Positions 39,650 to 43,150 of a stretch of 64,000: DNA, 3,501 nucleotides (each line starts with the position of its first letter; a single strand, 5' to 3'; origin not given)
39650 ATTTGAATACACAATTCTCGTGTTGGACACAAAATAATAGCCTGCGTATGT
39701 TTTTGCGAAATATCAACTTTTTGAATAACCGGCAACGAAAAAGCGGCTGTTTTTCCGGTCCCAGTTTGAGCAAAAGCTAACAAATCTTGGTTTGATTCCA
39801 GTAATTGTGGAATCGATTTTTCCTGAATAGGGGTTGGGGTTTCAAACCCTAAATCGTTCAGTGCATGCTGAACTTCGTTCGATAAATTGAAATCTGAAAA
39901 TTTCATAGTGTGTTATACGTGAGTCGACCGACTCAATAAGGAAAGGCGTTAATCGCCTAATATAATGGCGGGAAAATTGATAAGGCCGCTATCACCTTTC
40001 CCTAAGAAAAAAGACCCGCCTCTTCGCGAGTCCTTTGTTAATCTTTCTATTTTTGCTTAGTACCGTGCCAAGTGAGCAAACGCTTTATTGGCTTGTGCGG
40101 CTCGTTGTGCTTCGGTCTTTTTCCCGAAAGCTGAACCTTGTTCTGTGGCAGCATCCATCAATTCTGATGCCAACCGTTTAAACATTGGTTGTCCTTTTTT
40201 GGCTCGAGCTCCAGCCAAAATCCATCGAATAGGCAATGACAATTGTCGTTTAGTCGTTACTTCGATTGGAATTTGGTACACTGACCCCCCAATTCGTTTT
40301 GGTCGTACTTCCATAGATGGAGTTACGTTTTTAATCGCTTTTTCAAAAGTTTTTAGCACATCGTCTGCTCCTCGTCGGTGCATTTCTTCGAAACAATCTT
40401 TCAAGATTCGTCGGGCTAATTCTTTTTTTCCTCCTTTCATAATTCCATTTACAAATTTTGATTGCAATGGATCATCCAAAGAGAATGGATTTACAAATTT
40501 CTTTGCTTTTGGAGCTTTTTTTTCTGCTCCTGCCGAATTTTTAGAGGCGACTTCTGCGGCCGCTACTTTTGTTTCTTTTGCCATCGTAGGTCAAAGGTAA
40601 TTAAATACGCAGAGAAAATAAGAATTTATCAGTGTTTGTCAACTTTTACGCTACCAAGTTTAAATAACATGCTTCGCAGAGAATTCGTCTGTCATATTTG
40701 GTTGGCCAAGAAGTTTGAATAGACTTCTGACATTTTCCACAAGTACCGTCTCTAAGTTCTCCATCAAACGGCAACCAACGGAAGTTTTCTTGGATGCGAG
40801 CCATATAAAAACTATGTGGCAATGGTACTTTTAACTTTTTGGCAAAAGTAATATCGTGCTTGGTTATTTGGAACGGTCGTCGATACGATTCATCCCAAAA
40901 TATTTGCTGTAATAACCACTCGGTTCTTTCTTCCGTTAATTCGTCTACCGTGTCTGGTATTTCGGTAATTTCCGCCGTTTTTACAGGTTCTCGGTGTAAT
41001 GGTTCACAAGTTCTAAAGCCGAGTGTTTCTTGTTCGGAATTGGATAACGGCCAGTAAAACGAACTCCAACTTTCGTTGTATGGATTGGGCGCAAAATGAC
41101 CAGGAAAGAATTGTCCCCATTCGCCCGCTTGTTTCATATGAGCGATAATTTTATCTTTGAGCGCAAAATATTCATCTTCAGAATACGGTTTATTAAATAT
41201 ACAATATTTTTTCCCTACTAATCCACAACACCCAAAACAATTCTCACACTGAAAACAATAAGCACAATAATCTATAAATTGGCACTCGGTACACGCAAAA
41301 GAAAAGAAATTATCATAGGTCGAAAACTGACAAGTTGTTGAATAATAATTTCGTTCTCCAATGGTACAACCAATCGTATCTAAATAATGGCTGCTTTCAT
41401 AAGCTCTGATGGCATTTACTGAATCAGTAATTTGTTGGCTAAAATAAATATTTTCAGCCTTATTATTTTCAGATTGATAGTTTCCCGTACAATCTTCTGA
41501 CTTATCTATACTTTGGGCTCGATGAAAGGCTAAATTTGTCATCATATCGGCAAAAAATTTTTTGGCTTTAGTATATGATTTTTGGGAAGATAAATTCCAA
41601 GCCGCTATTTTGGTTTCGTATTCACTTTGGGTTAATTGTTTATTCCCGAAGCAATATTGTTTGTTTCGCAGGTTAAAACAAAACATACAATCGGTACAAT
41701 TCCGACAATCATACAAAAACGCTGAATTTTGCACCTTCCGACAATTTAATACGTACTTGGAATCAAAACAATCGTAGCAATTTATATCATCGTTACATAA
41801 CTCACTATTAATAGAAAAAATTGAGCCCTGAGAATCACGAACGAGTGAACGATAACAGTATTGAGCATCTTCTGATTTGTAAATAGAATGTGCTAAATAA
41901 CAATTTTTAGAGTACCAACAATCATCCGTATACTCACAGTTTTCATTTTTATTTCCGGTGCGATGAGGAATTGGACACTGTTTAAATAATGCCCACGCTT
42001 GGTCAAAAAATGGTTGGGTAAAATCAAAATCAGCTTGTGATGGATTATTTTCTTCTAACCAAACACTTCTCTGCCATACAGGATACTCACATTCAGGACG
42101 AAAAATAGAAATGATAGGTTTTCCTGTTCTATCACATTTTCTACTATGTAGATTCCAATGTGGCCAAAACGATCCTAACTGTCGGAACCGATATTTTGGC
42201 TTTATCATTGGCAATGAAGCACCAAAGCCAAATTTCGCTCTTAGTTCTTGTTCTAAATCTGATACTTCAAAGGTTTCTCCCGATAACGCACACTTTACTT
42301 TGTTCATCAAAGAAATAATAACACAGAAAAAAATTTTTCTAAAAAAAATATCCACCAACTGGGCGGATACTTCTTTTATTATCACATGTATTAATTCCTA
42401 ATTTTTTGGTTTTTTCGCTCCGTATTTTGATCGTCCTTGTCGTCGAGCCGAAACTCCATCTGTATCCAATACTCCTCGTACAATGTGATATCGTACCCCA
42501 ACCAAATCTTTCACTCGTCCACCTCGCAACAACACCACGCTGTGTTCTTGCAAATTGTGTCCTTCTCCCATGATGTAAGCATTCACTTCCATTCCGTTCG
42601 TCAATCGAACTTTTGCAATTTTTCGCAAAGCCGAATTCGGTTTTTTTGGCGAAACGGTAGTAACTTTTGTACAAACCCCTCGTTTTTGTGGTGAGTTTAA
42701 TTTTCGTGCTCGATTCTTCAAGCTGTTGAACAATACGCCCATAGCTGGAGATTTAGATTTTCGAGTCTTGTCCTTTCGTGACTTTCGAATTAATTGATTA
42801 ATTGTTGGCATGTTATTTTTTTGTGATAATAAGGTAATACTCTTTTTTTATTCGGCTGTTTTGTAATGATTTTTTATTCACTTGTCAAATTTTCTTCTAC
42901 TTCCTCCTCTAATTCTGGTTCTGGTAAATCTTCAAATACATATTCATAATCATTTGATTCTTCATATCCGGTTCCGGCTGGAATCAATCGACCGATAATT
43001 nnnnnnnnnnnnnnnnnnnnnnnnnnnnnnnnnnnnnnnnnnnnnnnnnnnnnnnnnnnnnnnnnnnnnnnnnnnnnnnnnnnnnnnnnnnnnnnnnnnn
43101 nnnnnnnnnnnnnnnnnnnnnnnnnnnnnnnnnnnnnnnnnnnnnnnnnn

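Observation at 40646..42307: Cys-rich 553-aa protein inserted inside the rpsL-rpsG (str) operon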

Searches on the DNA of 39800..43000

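Call 90: search_rna_families(source=window, start=39800, end=43000, threshold=evalue, max_evalue=1)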
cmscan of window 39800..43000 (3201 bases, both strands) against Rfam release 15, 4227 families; matches with E-value up to 1: 0.
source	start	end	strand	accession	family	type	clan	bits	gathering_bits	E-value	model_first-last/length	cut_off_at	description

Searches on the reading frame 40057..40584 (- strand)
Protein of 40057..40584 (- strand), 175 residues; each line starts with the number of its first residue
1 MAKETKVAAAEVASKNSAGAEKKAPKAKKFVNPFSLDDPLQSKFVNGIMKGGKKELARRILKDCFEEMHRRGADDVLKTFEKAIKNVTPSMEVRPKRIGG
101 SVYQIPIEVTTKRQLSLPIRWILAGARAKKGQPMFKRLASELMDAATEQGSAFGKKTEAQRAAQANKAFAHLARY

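Call 3: search_protein_families(library=pfam, proteins=[window:40057-40584:-], max_evalue=1)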
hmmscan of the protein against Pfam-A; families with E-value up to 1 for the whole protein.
window:40057-40584:- (175 aa): 2 families
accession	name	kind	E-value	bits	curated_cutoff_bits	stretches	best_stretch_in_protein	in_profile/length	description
PF00177.27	Ribosomal_S7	-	2.4e-44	150.9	24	1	24-167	6-148/148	Ribosomal protein S7p/S5e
PF00998.28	RdRP_3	-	0.14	11.3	27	1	26-98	72-144/486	Viral RNA dependent RNA polymerase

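Call 4: search_protein_families(library=ncbifam, proteins=[window:40057-40584:-], max_evalue=1)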
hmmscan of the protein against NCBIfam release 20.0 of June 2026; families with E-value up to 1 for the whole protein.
window:40057-40584:- (175 aa): 3 families
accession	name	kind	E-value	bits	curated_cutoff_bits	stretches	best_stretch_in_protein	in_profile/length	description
TIGR01029.1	rpsG_bact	equivalog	3.2e-46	157.1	135.85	1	32-172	12-152/154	30S ribosomal protein S7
NF003106.0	PRK04027.1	equivalog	3.2e-14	52.8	225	1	48-166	71-194/195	30S ribosomal protein S7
TIGR01028.1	uS7_euk_arch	equivalog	8e-14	51.7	200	1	48-167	58-186/186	30S ribosomal protein S7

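Call 101: find_homologous_proteins(query=window:40057-40584:-, max_evalue=1e-30)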
Query window:40057-40584:- (175 aa): 1456 proteins with E <= 1e-30 among 6833 candidates; the best 120 are listed.
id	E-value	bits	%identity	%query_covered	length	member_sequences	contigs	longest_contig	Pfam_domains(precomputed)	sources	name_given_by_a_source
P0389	3.6e-106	370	100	100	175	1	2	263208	PF00177.28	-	-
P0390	1.3e-86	306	84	100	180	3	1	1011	PF00177.28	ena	-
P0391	4.3e-77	275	76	98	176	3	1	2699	PF00177.28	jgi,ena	-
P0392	2.0e-75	270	74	98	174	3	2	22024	PF00177.28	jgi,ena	-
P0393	1.5e-74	267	73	100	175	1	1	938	PF00177.28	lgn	-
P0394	3.7e-74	266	71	98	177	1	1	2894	PF00177.28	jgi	jgi:small subunit ribosomal protein S7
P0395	6.3e-74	265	73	93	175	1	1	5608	PF00177.28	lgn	-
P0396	1.1e-73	264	72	100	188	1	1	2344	PF00177.28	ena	-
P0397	1.6e-73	264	73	98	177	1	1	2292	PF00177.28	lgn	-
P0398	6.4e-73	262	73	98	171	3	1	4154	PF00177.28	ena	-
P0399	2.3e-72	260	70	98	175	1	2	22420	PF00177.28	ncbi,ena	-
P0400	9.3e-72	258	72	98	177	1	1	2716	PF00177.28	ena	-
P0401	4.8e-71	256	73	88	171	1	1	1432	PF00177.28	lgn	-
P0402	1.0e-70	255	72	93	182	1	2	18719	PF00177.28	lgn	-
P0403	1.6e-70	254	75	83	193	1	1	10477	PF00177.28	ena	-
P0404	2.4e-70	254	69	98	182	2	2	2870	PF00177.28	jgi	jgi:small subunit ribosomal protein S7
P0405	2.4e-70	254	69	97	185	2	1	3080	PF00177.28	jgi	jgi:small subunit ribosomal protein S7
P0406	8.2e-70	252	70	97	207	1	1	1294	PF00177.28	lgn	-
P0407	2.5e-69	250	67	100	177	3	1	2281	PF00177.28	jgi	-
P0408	5.0e-69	249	70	97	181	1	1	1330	PF00177.28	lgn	-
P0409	5.4e-69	249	69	100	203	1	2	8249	PF00177.28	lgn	-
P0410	9.9e-69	248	69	100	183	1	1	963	PF00177.28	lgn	-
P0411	4.6e-67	243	67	100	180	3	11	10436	PF00177.28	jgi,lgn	jgi:small subunit ribosomal protein S7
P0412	8.3e-67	242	64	98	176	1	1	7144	PF00177.28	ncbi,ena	-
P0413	1.3e-66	241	71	88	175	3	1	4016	PF00177.28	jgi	-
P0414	1.3e-66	241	68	100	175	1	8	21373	PF00177.28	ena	-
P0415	1.7e-66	241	71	98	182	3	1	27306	PF00177.28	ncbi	-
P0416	6.1e-66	239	66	100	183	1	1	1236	PF00177.28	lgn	-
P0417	1.4e-65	238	67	98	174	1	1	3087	PF00177.28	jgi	jgi:small subunit ribosomal protein S7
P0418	1.6e-65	238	67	100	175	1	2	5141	PF00177.28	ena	-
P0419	1.6e-65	238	65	98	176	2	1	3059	PF00177.28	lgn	-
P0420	1.7e-65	238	66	98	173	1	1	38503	PF00177.28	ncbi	-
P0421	1.7e-65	238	71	95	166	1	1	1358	PF00177.28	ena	-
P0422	2.0e-65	238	66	98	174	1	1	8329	PF00177.28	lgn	-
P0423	3.0e-65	237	65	95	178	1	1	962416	PF00177.28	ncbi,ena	-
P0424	3.2e-65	237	66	98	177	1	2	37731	PF00177.28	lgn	-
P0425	3.3e-65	237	67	99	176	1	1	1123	PF00177.28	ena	-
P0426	8.5e-65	236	74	83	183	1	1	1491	PF00177.28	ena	-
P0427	9.0e-65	235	67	98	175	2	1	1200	PF00177.28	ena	-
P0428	2.2e-64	234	69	93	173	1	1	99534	PF00177.28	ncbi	-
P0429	2.9e-64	234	70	83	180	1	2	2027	PF00177.28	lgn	-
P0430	4.1e-64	233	64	98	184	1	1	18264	PF00177.28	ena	-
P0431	4.9e-64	233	67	98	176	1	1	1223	PF00177.28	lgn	-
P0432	8.9e-64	232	72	83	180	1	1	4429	PF00177.28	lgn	-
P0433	9.4e-64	232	66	100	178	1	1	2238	PF00177.28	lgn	-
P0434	1.0e-63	232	65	98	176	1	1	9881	PF00177.28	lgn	-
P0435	1.5e-63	231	65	97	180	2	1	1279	PF00177.28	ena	-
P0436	2.1e-63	231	65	100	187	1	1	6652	PF00177.28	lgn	-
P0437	2.2e-63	231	66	98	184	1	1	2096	PF00177.28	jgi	-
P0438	2.4e-63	231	71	83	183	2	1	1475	PF00177.28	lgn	-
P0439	2.4e-63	231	65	98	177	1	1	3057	PF00177.28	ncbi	-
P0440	2.7e-63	231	63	100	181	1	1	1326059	PF00177.28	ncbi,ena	-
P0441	2.7e-63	231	65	98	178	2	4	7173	PF00177.28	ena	-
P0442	2.8e-63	231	71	85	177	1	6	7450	PF00177.28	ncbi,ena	-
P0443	2.8e-63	231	65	98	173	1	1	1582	PF00177.28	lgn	-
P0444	2.9e-63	231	66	100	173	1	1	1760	PF00177.28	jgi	-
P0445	3.5e-63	230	62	100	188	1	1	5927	PF00177.28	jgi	jgi:small subunit ribosomal protein S7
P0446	5.3e-63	230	66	99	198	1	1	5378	PF00177.28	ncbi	-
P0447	7.0e-63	229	69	83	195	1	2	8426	PF00177.28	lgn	-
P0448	7.2e-63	229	63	98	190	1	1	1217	PF00177.28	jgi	jgi:small subunit ribosomal protein S7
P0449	7.6e-63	229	66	98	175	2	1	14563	PF00177.28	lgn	-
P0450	9.1e-63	229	61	100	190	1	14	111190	PF00177.28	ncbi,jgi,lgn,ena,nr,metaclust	ncbi:30S ribosomal protein S7 [bacterium]|jgi:small subunit ribosomal protein S7|nr:30S ribosomal pr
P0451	1.2e-62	229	70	83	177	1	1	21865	PF00177.28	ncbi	-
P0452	1.5e-62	228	68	92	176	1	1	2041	PF00177.28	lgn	-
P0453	1.6e-62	228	64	100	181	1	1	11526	PF00177.28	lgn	-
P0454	1.7e-62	228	64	95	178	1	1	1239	PF00177.28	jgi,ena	-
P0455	2.2e-62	228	68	83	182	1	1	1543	PF00177.28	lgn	-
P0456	3.9e-62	227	64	100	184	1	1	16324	PF00177.28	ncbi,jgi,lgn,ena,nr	ncbi:MAG: 30S ribosomal protein S7 [Candidatus Peregrinibacteria bacterium]|nr:30S ribosomal protein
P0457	4.3e-62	227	65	98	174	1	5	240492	PF00177.28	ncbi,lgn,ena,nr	ncbi:30S ribosomal protein S7 [Candidatus Gracilibacteria bacterium]|nr:30S ribosomal protein S7 [Ca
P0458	4.5e-62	227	59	98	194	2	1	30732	PF00177.28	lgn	-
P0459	4.6e-62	227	72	85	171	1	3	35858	PF00177.28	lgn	-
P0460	7.0e-62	226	61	98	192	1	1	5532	PF00177.28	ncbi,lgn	-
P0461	7.5e-62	226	56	100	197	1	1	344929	PF00177.28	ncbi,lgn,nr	ncbi:MAG: 30S ribosomal protein S7 [Candidatus Gracilibacteria bacterium]|nr:30S ribosomal protein S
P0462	8.5e-62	226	71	83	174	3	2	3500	PF00177.28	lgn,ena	-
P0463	9.1e-62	226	64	98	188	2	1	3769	PF00177.28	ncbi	-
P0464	1.0e-61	226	69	86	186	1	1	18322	PF00177.28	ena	-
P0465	1.1e-61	225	61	98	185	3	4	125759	PF00177.28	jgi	jgi:small subunit ribosomal protein S7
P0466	1.1e-61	225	67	87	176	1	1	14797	PF00177.28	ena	-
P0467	1.3e-61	225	67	92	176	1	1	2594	PF00177.28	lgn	-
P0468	2.2e-61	224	60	98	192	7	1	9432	PF00177.28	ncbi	-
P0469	2.5e-61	224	69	89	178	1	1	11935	PF00177.28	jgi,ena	-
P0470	2.6e-61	224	64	98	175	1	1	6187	PF00177.28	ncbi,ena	-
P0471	3.0e-61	224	66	100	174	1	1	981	PF00177.28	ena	-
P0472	3.6e-61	224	67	93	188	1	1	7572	PF00177.28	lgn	-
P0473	3.6e-61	224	64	100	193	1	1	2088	PF00177.28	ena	-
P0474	4.3e-61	224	64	98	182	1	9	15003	PF00177.28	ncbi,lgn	ncbi:MAG TPA: 30S ribosomal protein S7 [Candidatus Gracilibacteria bacterium]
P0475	4.6e-61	223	70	84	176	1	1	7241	PF00177.28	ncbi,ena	-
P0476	5.0e-61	223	68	83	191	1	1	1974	PF00177.28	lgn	-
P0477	6.4e-61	223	65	92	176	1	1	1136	PF00177.28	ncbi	-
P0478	6.4e-61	223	64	98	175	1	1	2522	PF00177.28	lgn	-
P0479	7.6e-61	223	70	85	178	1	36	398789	PF00177.28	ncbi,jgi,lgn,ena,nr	ncbi:30S ribosomal protein S7 [bacterium]|nr:30S ribosomal protein S7 [bacterium] NCQ54848.1 30S rib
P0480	7.6e-61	223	65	98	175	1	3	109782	PF00177.28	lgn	-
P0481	9.4e-61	222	68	83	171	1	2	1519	PF00177.28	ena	-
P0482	9.7e-61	222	60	100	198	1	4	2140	PF00177.28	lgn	-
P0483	1.0e-60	222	65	98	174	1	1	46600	PF00177.28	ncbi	-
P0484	1.4e-60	222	64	97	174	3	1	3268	PF00177.28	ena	-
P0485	1.7e-60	222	67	90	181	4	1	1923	PF00177.28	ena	-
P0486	1.8e-60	222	61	100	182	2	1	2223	PF00177.28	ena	-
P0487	1.8e-60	221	65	93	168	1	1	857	PF00177.28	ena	-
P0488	2.0e-60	221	63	98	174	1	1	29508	PF00177.28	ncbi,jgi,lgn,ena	-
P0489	2.0e-60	221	63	100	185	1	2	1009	PF00177.28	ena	-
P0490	2.4e-60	221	62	100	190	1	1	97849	PF00177.28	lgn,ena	-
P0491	2.4e-60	221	63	98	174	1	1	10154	PF00177.28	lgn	-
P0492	3.9e-60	220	59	98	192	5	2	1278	PF00177.28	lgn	-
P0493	4.8e-60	220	63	93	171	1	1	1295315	PF00177.28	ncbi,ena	-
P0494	6.4e-60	220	62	93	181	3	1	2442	PF00177.28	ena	-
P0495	6.7e-60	220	66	83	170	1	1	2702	PF00177.28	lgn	-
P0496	6.8e-60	220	66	89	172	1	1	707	PF00177.28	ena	-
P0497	8.9e-60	219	76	79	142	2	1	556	PF00177.28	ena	-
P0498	1.0e-59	219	65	98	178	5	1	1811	PF00177.28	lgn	-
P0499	1.2e-59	219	62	100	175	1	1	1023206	PF00177.28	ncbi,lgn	-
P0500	1.2e-59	219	67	89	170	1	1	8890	PF00177.28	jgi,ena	-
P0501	2.1e-59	218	63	93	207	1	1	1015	PF00177.28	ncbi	-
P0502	2.1e-59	218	65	92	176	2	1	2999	PF00177.28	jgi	-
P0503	2.2e-59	218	61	100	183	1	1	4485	PF00177.28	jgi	-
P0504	2.6e-59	218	63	98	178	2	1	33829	PF00177.28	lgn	-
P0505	3.8e-59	217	61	100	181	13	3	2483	PF00177.28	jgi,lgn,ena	-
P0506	6.4e-59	216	66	83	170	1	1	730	PF00177.28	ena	-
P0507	1.0e-58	216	67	83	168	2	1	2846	PF00177.28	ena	-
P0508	1.0e-58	216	64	93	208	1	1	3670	PF00177.28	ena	-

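Call 102: find_encoding_contigs(protein=P0390, flank=5000, max_places=2)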
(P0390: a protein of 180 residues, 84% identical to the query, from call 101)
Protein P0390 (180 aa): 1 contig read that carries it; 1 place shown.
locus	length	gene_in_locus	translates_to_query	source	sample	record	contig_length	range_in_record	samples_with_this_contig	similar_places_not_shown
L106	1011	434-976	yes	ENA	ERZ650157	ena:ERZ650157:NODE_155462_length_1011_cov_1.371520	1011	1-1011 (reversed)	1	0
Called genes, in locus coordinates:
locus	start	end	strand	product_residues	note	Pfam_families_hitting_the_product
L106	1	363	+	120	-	?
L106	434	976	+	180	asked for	PF00177:Ribosomal_S7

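Call 103: find_encoding_contigs(protein=P0391, flank=5000, max_places=2)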
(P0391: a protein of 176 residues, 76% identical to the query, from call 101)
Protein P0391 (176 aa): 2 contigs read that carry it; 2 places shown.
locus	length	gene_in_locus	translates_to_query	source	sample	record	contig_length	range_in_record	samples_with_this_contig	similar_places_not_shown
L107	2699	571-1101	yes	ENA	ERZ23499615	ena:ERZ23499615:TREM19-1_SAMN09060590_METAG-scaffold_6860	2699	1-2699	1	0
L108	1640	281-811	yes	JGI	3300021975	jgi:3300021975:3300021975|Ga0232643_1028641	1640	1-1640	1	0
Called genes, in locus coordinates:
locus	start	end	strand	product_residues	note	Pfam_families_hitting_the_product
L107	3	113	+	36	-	?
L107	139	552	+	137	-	PF00164:Ribosom_S12_S23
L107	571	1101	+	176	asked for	PF00177:Ribosomal_S7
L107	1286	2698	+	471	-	?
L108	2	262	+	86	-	?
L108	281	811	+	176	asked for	PF00177:Ribosomal_S7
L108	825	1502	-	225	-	PF12762:DDE_Tnp_IS1595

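Call 104: find_encoding_contigs(protein=P0392, flank=6000, max_places=2)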
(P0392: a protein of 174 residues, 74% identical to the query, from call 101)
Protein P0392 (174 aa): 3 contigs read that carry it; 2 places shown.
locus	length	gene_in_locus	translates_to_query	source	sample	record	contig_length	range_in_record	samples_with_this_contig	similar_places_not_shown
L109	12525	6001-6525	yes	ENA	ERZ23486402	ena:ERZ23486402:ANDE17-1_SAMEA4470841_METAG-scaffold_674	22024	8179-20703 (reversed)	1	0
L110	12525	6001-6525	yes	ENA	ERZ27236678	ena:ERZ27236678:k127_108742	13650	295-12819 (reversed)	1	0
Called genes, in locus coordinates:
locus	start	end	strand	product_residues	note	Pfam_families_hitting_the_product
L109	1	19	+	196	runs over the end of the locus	PF01558:POR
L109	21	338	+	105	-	PF13534:Fer4_17 (faint), PF13187:Fer4_9, PF12797:Fer4_2 (faint), PF12837:Fer4_6 (faint), PF13237:Fer4_10, PF00037:Fer4 (weak), PF14697:Fer4_21, PF12838:Fer4_7 (weak), +1 more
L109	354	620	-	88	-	-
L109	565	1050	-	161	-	-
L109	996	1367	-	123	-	-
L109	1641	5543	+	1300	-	PF04997:RNA_pol_Rpb1_1, PF00623:RNA_pol_Rpb1_2, PF04983:RNA_pol_Rpb1_3, PF05000:RNA_pol_Rpb1_4, PF04998:RNA_pol_Rpb1_5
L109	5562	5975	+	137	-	PF00164:Ribosom_S12_S23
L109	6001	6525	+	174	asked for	PF00177:Ribosomal_S7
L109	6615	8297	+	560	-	-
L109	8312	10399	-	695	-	PF19077:Big_13 (faint), PF02369:Big_1, PF09134:Invasin_D3, PF00041:fn3 (weak)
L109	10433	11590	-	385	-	PF13620:CarboxypepD_reg (weak), PF13715:CarbopepD_reg_2 (faint), PF18895:T4SS_pilin (weak)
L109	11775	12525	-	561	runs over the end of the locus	PF01368:DHH, PF02272:DHHA1, PF17768:RecJ_OB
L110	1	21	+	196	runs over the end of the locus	PF01558:POR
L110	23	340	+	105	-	PF13534:Fer4_17 (faint), PF13187:Fer4_9, PF12797:Fer4_2 (faint), PF12837:Fer4_6 (faint), PF13237:Fer4_10, PF00037:Fer4 (weak), PF14697:Fer4_21, PF12838:Fer4_7 (weak), +1 more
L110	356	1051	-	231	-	-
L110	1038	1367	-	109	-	-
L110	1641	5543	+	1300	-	PF04997:RNA_pol_Rpb1_1, PF00623:RNA_pol_Rpb1_2, PF04983:RNA_pol_Rpb1_3, PF05000:RNA_pol_Rpb1_4, PF04998:RNA_pol_Rpb1_5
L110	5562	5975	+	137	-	PF00164:Ribosom_S12_S23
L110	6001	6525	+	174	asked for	PF00177:Ribosomal_S7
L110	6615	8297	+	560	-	-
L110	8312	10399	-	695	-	PF19077:Big_13 (faint), PF02369:Big_1, PF09134:Invasin_D3, PF00041:fn3 (weak)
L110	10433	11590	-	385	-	PF13620:CarboxypepD_reg (weak), PF13715:CarbopepD_reg_2 (faint), PF18895:T4SS_pilin (weak)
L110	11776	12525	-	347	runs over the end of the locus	?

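Call 115: find_encoding_contigs(protein=P0395, flank=5000, max_places=1)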
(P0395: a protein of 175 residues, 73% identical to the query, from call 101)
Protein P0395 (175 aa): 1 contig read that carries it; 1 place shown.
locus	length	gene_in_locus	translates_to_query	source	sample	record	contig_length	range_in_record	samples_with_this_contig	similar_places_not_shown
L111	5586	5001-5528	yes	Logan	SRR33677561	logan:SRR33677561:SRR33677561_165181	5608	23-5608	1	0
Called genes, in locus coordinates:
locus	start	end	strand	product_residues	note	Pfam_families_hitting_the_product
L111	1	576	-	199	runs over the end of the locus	?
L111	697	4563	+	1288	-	PF04997:RNA_pol_Rpb1_1, PF00623:RNA_pol_Rpb1_2, PF04983:RNA_pol_Rpb1_3, PF05000:RNA_pol_Rpb1_4, PF04998:RNA_pol_Rpb1_5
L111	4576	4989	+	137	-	PF00164:Ribosom_S12_S23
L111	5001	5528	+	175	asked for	PF00177:Ribosomal_S7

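Call 116: find_encoding_contigs(protein=P0403, flank=5000, max_places=1)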
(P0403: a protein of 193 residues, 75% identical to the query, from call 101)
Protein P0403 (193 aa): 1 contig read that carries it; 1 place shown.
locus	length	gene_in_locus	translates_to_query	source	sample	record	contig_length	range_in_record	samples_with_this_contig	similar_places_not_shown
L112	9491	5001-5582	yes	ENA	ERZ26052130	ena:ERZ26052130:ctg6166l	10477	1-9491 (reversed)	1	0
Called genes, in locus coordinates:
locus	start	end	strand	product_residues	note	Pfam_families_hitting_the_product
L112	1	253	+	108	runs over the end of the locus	-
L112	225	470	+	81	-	-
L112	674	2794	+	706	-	PF04997:RNA_pol_Rpb1_1, PF00623:RNA_pol_Rpb1_2, PF04983:RNA_pol_Rpb1_3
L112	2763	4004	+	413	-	PF05000:RNA_pol_Rpb1_4, PF04998:RNA_pol_Rpb1_5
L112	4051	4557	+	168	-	PF04998:RNA_pol_Rpb1_5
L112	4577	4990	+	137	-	PF00164:Ribosom_S12_S23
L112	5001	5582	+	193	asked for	PF00177:Ribosomal_S7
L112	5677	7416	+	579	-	PF00912:Transgly, PF00905:Transpeptidase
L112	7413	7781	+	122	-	-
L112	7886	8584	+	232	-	-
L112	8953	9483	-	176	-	PF01978:TrmB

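Call 117: find_encoding_contigs(protein=P0399, flank=5000, max_places=1)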
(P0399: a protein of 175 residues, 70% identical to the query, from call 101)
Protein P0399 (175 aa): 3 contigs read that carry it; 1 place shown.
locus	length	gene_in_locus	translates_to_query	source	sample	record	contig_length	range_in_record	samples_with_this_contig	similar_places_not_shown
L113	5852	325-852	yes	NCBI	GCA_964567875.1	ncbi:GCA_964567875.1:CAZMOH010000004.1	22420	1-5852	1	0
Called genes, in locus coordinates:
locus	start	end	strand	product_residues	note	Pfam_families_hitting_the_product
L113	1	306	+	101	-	?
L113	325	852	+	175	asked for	PF00177:Ribosomal_S7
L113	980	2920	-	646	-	PF00753:Lactamase_B, PF23023:Anti-Pycsar_Apyc1 (weak), PF12706:Lactamase_B_2, PF22505:RNase_J_b_CASP, PF07521:RMMBL, PF17770:RNase_J_C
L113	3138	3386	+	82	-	-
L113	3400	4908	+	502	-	PF14010:PEPcase_2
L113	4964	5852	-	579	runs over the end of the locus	-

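Call 118: find_encoding_contigs(protein=P0402, flank=5000, max_places=1)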
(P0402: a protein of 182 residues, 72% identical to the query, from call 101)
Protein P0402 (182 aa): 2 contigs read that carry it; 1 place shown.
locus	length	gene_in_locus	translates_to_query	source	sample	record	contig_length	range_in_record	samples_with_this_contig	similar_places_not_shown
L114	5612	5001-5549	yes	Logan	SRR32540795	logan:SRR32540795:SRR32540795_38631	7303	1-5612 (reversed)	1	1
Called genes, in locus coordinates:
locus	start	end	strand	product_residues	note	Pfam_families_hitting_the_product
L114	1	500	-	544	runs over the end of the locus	PF13567:DUF4131, PF03772:Competence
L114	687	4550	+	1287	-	PF04997:RNA_pol_Rpb1_1, PF00623:RNA_pol_Rpb1_2, PF04983:RNA_pol_Rpb1_3, PF05000:RNA_pol_Rpb1_4, PF04998:RNA_pol_Rpb1_5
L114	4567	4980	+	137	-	PF00164:Ribosom_S12_S23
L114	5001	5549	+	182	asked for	PF00177:Ribosomal_S7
